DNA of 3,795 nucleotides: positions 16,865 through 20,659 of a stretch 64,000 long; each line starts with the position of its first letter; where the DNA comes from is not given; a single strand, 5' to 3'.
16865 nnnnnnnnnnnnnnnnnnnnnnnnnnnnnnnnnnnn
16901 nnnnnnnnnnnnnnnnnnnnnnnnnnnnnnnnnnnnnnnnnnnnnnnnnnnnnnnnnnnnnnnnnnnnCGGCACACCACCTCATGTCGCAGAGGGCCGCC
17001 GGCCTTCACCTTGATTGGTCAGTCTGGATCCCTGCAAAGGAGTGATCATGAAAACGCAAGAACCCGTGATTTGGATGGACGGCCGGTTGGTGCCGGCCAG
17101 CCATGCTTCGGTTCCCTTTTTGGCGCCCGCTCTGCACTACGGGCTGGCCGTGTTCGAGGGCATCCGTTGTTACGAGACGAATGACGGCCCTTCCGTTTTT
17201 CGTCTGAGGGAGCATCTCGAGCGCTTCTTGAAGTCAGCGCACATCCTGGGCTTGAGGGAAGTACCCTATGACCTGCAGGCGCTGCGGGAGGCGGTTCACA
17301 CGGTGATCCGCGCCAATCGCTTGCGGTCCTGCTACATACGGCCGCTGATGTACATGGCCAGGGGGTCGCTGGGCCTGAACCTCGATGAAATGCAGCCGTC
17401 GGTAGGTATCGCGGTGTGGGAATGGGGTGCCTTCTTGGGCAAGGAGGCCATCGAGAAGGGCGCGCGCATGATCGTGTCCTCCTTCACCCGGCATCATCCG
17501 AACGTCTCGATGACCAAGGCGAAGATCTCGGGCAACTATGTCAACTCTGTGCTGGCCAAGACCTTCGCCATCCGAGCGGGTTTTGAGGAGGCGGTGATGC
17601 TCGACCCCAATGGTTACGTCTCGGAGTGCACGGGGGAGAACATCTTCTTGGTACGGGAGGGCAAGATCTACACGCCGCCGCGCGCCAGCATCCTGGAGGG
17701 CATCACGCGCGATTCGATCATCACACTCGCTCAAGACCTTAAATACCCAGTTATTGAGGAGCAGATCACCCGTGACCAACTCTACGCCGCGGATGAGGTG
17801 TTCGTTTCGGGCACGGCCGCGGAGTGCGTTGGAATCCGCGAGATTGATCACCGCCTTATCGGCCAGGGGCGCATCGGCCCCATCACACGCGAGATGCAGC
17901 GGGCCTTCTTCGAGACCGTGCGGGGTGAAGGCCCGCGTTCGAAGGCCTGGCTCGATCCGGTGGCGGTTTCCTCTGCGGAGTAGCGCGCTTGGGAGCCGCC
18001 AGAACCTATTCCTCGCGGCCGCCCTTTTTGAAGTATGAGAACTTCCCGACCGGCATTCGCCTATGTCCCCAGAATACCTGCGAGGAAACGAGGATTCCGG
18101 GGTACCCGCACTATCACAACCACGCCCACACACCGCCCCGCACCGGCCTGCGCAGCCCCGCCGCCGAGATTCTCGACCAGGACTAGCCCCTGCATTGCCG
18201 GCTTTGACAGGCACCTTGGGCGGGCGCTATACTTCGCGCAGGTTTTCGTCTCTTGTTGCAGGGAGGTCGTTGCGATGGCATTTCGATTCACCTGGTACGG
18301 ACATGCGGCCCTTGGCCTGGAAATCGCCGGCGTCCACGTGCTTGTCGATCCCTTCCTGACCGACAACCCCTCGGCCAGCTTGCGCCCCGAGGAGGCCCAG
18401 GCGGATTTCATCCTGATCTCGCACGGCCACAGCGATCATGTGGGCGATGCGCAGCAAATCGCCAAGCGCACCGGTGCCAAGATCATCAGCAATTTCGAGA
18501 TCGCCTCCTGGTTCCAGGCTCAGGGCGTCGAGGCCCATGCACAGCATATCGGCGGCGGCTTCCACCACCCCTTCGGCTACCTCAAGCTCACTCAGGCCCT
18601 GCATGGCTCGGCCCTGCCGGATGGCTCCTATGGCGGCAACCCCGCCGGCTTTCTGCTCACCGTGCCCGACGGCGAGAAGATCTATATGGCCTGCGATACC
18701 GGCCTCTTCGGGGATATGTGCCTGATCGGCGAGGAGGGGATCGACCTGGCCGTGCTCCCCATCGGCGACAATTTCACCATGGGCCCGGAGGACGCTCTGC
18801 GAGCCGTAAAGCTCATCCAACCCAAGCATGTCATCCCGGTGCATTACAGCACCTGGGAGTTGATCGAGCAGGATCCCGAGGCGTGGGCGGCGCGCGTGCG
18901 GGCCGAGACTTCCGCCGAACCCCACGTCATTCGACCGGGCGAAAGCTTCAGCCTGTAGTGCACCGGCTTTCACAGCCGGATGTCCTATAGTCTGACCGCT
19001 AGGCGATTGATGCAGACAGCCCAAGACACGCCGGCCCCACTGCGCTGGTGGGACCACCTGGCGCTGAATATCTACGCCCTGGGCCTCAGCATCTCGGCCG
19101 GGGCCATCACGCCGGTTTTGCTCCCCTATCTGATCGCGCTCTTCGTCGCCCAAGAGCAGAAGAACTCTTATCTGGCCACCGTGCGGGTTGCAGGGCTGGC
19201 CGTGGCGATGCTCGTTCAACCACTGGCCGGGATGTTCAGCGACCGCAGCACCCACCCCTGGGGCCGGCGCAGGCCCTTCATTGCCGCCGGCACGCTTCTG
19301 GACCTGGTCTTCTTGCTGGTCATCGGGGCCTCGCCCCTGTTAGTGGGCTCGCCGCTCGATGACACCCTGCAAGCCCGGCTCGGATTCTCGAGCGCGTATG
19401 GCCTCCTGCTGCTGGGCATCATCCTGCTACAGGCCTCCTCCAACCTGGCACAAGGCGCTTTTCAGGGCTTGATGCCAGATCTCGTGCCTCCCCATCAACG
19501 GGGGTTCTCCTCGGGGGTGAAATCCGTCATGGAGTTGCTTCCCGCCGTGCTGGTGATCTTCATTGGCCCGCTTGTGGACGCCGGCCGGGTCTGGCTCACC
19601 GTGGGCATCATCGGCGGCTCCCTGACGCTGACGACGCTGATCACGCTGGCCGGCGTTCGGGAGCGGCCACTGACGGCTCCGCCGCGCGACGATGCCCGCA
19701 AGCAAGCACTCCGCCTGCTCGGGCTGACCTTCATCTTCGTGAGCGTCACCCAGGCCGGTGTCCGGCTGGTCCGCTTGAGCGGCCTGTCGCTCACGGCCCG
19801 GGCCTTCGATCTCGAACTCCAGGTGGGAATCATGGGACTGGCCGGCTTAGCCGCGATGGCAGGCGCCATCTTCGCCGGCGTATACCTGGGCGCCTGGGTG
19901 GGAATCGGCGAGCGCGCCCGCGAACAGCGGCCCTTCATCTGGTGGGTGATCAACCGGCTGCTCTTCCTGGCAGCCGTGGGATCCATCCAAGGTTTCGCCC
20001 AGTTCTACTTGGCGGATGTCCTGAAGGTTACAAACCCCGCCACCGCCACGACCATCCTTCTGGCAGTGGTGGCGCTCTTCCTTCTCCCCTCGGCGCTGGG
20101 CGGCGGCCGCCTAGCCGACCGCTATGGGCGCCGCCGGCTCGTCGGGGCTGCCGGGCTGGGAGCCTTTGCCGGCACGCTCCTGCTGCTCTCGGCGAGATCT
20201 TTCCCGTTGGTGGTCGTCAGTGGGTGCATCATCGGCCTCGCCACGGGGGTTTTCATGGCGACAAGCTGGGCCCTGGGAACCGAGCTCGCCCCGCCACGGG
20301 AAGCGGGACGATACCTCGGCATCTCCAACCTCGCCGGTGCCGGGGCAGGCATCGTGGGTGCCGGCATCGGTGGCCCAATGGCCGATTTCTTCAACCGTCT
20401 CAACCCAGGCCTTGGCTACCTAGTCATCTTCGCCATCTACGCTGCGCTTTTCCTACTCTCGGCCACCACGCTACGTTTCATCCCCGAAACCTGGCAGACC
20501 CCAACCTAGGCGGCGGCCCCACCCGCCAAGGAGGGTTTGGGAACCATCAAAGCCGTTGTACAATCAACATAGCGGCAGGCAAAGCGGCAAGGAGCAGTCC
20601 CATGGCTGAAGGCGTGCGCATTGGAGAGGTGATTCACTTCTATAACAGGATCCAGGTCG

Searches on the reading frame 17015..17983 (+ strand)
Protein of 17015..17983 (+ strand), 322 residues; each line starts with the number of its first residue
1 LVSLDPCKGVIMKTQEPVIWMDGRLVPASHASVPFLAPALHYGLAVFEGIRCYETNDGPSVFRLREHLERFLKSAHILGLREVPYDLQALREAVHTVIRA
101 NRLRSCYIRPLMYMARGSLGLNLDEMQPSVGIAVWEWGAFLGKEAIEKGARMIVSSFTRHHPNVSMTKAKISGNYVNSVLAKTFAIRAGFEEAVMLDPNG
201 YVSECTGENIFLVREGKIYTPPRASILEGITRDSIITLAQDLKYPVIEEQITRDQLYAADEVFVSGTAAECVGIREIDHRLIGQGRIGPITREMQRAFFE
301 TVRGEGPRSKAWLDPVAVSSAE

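Call 60: search_protein_families(library=ncbifam, proteins=[window:17015-17983:+], max_evalue=0.00001)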
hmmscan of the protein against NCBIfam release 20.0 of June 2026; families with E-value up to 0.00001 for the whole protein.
window:17015-17983:+ (322 aa): 20 families
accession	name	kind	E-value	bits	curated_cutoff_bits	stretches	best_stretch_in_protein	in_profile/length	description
NF005146.0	PRK06606.1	equivalog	1.2e-120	402.2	279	1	12-316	2-306/307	branched-chain amino acid transaminase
TIGR01122.1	ilvE_I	equivalog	1.8e-115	385.2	245.55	1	20-316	1-298/298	branched-chain-amino-acid transaminase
NF006185.0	PRK08320.1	subfamily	2.6e-76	256.6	363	1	17-306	3-287/292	branched-chain amino acid aminotransferase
NF005726.0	PRK07544.1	equivalog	3.2e-73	246.4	396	1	15-304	9-290/295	branched-chain amino acid aminotransferase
NF009126.0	PRK12479.1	equivalog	1.6e-57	195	518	1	17-308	4-290/299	branched-chain-amino-acid transaminase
NF009897.0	PRK13357.1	equivalog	8.1e-46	156.4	307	1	15-316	39-357/358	branched-chain amino acid aminotransferase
TIGR01123.1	ilvE_II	equivalog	1.2e-40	139.5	250.05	1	20-313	1-310/313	branched-chain-amino-acid transaminase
TIGR01121.1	D_amino_aminoT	equivalog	1.4e-38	132.6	277.45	1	21-302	4-275/276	D-amino-acid transaminase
NF005209.0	PRK06680.1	subfamily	3.4e-37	127.9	320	1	18-303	4-282/286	D-amino-acid transaminase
NF009896.0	PRK13356.1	equivalog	2.2e-36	125.5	262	1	16-301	7-282/287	branched-chain amino acid aminotransferase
NF005800.0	PRK07650.1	equivalog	2.1e-31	109.3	308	1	18-299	2-273/290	aminodeoxychorismate lyase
NF009066.0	PRK12400.1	equivalog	2.7e-25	89.4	538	1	146-301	131-281/290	D-amino-acid transaminase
TIGR03461.1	pabC_Proteo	equivalog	5.2e-21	75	176.85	1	32-280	9-248/262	aminodeoxychorismate lyase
NF004761.0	PRK06092.1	equivalog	2e-20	73.1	260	1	29-280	8-250/268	aminodeoxychorismate lyase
NF005888.0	PRK07849.1-3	equivalog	4.5e-18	65.2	273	1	28-282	24-274/298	aminodeoxychorismate lyase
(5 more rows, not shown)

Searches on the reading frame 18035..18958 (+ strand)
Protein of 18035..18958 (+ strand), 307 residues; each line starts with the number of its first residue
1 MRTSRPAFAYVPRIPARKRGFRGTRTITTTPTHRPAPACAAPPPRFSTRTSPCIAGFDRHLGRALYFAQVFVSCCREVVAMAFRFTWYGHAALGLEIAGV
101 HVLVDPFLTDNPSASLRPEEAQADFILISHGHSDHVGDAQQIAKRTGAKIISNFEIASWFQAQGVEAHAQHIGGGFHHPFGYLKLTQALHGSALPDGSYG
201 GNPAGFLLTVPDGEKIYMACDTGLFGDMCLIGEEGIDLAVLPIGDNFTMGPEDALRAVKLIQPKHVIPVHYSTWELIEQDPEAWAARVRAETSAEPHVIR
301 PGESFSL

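Call 60: search_protein_families(library=ncbifam, proteins=[window:18035-18958:+], max_evalue=0.00001)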
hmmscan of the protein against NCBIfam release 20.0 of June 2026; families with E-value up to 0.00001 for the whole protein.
window:18035-18958:+ (307 aa): 4 families
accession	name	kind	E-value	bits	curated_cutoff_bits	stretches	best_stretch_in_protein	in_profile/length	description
NF001911.0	PRK00685.1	equivalog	6.1e-79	264.7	144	1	84-306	2-227/228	metal-dependent hydrolase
NF033106.1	blaL1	exception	4.7e-06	25.8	560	1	123-164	98-139/290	L1 family subclass B3 metallo-beta-lactamase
NF033105.1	bla_subclass_B3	equivalog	7.1e-06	25.5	240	0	125-166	64-105/257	subclass B3 metallo-beta-lactamase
NF040644.1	blaPAM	exception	7.2e-06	25.3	615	1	122-187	95-159/287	PAM family subclass B3 metallo-beta-lactamase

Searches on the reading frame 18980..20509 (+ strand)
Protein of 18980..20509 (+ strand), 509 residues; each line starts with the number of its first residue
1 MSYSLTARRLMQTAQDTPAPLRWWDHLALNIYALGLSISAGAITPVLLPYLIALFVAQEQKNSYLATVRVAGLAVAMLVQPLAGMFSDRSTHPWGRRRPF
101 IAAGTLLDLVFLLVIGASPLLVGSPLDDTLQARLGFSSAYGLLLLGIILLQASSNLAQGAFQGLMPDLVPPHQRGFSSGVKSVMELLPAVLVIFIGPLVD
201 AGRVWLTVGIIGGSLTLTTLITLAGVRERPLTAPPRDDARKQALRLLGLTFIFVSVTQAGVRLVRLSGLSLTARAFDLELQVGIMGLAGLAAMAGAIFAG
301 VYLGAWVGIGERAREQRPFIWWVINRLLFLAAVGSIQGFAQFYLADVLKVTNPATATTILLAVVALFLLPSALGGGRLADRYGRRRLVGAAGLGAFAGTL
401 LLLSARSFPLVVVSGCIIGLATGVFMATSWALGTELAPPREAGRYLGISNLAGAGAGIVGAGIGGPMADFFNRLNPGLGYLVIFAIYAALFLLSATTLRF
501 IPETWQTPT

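Call 60: search_protein_families(library=ncbifam, proteins=[window:18980-20509:+], max_evalue=0.00001)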
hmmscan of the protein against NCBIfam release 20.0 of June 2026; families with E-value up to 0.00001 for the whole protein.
window:18980-20509:+ (509 aa): 7 families
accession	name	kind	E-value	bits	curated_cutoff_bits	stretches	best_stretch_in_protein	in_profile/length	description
TIGR01301.1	GPH_sucrose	subfamily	1.3e-14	53.9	511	1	47-174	27-148/476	sucrose/proton symporter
TIGR00883.1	2A0106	subfamily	1.8e-13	50.4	443.45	1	315-489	221-396/400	metabolite/H+ symporter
TIGR00880.1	2_A_01_02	superfamily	2.5e-09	37.4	131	1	358-496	1-133/141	multidrug resistance protein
TIGR00900.1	2A0121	subfamily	3.8e-09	36.4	319.6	1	343-507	23-183/364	H+ Antiporter protein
TIGR00879.1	SP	subfamily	5.1e-07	28.6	237.8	1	369-504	113-247/510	sugar porter family MFS transporter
TIGR00792.1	gph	subfamily_domain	5.6e-07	28.6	231.35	0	75-115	47-87/437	glycoside-pentoside-hexuronide (GPH):cation symporter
NF052357.1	GlucTporGlcPStph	equivalog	4.8e-06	25.7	750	1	323-444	13-131/445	glucose transporter GlcP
